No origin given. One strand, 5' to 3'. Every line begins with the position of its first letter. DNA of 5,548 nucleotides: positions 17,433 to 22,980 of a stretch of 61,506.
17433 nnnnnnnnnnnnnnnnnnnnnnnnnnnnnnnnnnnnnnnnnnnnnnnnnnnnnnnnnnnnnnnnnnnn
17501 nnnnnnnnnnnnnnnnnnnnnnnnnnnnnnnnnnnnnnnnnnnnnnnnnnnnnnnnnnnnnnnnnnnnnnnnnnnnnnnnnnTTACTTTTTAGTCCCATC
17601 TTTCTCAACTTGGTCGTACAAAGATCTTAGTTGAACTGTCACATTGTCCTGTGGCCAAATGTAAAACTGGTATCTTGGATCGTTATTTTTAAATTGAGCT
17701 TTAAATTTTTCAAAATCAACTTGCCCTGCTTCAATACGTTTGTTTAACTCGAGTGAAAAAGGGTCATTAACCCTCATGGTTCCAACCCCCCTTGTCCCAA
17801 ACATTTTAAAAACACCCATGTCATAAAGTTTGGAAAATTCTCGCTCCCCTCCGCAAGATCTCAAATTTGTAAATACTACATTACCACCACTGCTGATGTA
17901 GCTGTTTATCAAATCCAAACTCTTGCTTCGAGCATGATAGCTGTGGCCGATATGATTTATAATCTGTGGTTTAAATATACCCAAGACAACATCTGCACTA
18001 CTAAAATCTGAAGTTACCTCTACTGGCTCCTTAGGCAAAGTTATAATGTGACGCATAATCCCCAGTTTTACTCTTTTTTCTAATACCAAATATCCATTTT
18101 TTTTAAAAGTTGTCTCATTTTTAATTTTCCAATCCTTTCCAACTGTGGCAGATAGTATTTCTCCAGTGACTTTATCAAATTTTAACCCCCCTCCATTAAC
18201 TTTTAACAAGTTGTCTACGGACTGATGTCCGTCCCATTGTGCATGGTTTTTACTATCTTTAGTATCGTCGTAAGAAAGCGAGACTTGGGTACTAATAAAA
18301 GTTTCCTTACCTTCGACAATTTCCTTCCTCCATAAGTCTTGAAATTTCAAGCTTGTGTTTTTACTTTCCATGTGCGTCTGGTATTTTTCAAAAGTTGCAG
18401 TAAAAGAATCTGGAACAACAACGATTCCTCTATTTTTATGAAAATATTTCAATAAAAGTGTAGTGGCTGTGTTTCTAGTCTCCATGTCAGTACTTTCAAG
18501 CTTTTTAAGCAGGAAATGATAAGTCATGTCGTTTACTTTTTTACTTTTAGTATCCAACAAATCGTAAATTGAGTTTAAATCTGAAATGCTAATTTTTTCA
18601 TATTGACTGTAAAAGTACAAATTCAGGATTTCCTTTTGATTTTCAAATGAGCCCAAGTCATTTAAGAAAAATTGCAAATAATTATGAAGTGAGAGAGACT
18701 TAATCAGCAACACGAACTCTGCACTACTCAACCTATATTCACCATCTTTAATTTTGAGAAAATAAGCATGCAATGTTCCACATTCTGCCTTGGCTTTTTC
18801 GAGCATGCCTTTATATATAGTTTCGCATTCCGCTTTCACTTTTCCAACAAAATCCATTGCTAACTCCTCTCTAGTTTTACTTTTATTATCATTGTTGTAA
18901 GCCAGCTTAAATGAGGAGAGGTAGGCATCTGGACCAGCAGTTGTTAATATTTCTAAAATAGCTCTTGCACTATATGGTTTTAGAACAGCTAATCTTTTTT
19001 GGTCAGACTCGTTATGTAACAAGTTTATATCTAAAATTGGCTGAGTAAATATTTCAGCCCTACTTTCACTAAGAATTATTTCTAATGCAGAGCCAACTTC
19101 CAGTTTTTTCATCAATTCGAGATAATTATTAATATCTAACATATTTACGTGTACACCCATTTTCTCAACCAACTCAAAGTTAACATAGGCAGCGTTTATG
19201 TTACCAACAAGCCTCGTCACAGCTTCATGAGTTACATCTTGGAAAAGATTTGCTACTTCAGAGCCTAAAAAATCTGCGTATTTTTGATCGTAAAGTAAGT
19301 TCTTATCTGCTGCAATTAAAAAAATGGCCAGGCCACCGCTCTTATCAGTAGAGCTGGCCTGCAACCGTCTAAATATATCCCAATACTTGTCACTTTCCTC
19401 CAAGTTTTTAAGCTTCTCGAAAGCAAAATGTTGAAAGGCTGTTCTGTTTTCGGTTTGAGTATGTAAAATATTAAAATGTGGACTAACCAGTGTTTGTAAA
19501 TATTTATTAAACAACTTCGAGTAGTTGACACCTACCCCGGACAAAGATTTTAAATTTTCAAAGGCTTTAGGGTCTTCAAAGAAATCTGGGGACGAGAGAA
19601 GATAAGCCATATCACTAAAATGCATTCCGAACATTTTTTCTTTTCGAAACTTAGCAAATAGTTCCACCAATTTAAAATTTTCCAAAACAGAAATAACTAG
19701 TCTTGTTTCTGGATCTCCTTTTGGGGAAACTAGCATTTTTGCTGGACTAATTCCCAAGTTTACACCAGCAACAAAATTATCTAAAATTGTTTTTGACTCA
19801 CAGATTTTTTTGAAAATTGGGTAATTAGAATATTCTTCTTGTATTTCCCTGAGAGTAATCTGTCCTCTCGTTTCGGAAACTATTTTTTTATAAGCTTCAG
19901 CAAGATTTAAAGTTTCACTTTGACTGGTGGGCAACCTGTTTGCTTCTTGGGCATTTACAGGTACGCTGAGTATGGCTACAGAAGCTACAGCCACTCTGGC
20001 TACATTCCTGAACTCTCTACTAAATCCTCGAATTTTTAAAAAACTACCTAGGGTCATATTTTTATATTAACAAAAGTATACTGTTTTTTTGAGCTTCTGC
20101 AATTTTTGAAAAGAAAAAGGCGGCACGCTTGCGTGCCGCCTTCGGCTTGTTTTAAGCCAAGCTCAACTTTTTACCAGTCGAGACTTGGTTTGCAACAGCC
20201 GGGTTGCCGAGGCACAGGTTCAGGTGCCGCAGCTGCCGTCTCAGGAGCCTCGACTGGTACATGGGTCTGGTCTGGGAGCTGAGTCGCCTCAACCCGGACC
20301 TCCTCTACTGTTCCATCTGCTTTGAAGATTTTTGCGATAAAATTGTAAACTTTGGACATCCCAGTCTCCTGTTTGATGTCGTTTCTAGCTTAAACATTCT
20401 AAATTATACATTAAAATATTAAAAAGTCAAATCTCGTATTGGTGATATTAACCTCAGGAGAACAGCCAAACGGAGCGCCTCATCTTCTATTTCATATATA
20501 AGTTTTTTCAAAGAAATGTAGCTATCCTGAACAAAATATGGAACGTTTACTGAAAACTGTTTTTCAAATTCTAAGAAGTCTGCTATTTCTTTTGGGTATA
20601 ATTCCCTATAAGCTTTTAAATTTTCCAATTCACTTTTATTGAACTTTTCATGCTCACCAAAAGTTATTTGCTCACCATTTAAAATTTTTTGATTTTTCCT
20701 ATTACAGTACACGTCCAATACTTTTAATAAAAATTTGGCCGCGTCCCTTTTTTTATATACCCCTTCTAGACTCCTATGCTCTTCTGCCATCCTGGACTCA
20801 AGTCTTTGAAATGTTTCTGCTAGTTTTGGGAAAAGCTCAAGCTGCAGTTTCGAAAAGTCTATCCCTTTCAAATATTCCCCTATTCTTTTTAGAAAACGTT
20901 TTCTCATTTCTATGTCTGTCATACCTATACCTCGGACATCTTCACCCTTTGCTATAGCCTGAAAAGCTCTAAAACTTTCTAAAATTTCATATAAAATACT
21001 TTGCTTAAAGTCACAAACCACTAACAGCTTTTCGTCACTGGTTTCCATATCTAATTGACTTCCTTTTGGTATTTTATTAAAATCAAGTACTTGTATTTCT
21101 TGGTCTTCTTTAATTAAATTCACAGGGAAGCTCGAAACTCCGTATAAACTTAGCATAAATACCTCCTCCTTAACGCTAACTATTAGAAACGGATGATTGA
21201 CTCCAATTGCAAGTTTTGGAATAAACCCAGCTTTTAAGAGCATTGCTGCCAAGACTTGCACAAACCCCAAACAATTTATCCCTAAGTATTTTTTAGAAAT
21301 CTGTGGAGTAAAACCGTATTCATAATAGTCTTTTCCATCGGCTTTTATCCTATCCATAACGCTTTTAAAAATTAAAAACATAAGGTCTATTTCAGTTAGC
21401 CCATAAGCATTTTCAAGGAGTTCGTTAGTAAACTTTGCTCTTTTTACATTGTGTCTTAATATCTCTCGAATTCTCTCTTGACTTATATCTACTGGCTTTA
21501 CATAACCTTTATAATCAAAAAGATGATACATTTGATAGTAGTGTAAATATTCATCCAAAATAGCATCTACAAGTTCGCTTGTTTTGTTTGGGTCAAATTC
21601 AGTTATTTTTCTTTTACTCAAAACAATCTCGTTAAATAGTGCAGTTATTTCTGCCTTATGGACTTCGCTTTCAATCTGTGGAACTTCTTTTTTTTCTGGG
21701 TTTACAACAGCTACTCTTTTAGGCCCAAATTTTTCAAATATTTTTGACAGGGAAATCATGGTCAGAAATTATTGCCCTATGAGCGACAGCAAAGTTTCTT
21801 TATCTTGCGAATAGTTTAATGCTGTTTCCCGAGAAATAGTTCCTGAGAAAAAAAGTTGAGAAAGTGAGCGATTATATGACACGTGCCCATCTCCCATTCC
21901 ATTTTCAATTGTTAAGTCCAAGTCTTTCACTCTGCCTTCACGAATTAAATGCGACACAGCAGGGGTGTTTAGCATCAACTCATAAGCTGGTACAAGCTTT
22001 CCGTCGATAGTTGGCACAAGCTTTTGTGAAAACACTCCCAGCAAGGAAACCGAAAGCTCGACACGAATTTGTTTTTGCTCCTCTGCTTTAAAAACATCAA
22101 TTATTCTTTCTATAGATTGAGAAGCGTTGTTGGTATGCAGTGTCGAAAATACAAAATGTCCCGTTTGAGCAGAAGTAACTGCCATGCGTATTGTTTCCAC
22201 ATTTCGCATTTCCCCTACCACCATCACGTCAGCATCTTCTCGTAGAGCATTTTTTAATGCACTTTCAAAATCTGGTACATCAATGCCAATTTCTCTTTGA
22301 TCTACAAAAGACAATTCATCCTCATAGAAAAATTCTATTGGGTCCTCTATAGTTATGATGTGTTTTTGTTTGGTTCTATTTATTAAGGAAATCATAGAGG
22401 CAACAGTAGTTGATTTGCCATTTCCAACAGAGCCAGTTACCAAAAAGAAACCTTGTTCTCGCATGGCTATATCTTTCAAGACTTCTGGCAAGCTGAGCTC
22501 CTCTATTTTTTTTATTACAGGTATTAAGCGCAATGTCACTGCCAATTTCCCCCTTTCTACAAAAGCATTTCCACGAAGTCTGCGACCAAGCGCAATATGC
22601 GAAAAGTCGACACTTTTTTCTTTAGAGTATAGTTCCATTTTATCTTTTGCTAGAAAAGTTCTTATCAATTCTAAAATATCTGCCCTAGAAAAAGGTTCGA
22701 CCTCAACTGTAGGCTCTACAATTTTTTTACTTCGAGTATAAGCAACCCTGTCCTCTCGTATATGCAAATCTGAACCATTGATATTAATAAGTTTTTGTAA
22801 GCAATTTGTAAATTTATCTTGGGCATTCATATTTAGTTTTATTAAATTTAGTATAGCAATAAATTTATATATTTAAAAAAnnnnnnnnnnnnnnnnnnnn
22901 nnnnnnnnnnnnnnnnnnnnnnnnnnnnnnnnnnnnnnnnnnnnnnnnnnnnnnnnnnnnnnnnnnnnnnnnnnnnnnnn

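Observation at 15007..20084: Two large tandem secreted paralogs (843 and 824 aa) embedded between pilT and pilC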

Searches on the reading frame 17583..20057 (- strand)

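Call 4: search_protein_families(library=pfam, proteins=[window:17583-20057:-], max_evalue=0.1)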
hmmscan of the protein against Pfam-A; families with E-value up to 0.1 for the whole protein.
window:17583-20057:- (824 aa): 2 families
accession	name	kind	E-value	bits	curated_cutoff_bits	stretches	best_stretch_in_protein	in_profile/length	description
PF16412.11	DUF5020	-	0.012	15.9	36.7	1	527-590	104-163/212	Domain of unknown function (DUF5020)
PF23804.1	DUF7179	-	0.082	13.4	27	0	482-532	29-79/90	Family of unknown function (DUF7179)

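Call 5: search_protein_families(library=ncbifam, proteins=[window:17583-20057:-], max_evalue=0.1)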
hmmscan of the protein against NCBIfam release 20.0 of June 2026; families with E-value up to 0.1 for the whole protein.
window:17583-20057:- (824 aa): 1 family
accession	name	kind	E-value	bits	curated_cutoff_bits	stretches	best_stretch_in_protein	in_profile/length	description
NF049888.1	AlphArabdaseBT0367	equivalog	0.033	12.8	800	1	571-663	395-485/486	arabinan endo-1,5-alpha-L-arabinosidase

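Call 62: search_protein_families(library=padloc, proteins=[window:17583-20057:-], max_evalue=0.001)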
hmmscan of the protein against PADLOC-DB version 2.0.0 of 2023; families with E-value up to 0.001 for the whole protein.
window:17583-20057:- (824 aa): 0 families

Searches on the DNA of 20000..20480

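Call 66: search_rna_families(source=window, start=20000, end=20480, threshold=evalue, max_evalue=1)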
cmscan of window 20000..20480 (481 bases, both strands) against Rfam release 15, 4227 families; matches with E-value up to 1: 5.
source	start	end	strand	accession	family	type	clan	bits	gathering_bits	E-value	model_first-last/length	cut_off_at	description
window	20139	20205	+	RF03326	mir-312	Gene; miRNA;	-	28.1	55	0.00056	1-67/67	no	mir-312 microRNA precursor family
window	20256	20314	+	RF00985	mir-640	Gene; miRNA;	-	17.7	96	0.85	1-89/89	no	mir-640 microRNA precursor family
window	20000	20144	+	RF02377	SurA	Gene; sRNA;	-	16.2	100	0.041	120-279/279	5'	SurA sRNA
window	20075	20208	+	RF02634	EF3314_EF3315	Gene; sRNA;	-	14.7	100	0.62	1-141/141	no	Enterococcus sRNA EF3314_EF3315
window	20346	20451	-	RF00064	HgcG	Gene; snRNA; snoRNA; HACA-box;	-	11.5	77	0.61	1-276/276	no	HgcG RNA (Pab40)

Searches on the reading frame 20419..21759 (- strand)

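Call 4: search_protein_families(library=pfam, proteins=[window:20419-21759:-], max_evalue=0.1)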
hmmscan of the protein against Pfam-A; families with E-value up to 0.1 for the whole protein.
window:20419-21759:- (446 aa): 0 families

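Call 5: search_protein_families(library=ncbifam, proteins=[window:20419-21759:-], max_evalue=0.1)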
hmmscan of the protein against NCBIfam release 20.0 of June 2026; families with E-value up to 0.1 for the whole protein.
window:20419-21759:- (446 aa): 1 family
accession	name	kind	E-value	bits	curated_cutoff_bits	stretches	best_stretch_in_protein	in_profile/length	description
NF058646.1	germin_YodN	equivalog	0.023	14.4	180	1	52-99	168-215/218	germination protein YodN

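Call 62: search_protein_families(library=padloc, proteins=[window:20419-21759:-], max_evalue=0.001)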
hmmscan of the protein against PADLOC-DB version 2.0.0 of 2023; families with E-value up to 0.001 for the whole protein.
window:20419-21759:- (446 aa): 0 families

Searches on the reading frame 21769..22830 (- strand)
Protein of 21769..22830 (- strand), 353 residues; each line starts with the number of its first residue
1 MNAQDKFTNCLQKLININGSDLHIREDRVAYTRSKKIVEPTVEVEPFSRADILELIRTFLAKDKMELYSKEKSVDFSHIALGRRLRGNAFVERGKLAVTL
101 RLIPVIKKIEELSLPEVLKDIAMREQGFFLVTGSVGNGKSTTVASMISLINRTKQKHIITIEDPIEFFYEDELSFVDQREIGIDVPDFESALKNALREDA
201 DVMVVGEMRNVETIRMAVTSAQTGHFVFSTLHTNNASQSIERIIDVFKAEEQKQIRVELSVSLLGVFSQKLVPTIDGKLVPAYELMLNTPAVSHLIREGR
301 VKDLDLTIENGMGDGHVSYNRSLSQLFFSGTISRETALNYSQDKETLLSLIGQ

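Call 4: search_protein_families(library=pfam, proteins=[window:21769-22830:-], max_evalue=0.1)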
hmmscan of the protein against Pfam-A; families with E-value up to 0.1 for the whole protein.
window:21769-22830:- (353 aa): 11 families
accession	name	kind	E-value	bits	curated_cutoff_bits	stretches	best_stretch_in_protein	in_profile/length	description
PF00437.27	T2SSE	-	4.7e-40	137.8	24.9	1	118-276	134-282/370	Type II/IV secretion system protein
PF25199.1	nSTAND_NTPase5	-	0.0035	17.6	34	1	116-179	31-96/145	Novel STAND NTPase 5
PF13555.12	AAA_29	-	0.0035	17.5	27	1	120-150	16-46/61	P-loop containing region of AAA domain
PF13401.12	AAA_22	-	0.0076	17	27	1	125-164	4-42/130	AAA domain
PF10412.15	TrwB_AAD_bind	-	0.013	14.9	20.5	1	124-160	13-49/387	Type IV secretion-system coupling protein DNA-binding domain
PF12775.13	AAA_7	-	0.019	14.9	25.8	0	117-155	24-62/181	P-loop containing dynein motor region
PF01935.23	DUF87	-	0.039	14.5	23.2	1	129-160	26-57/220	Helicase HerA, central domain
PF13245.12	AAA_19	-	0.042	14.5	25.1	0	125-157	10-42/134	AAA domain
PF13086.12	AAA_11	-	0.05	13.8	27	0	122-155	13-52/257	AAA domain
PF07693.20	KAP_NTPase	-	0.064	12.9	20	0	114-171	8-65/293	KAP family P-loop domain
PF03266.21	NTPase_1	-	0.068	13.4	23.9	0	130-152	3-25/168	NTPase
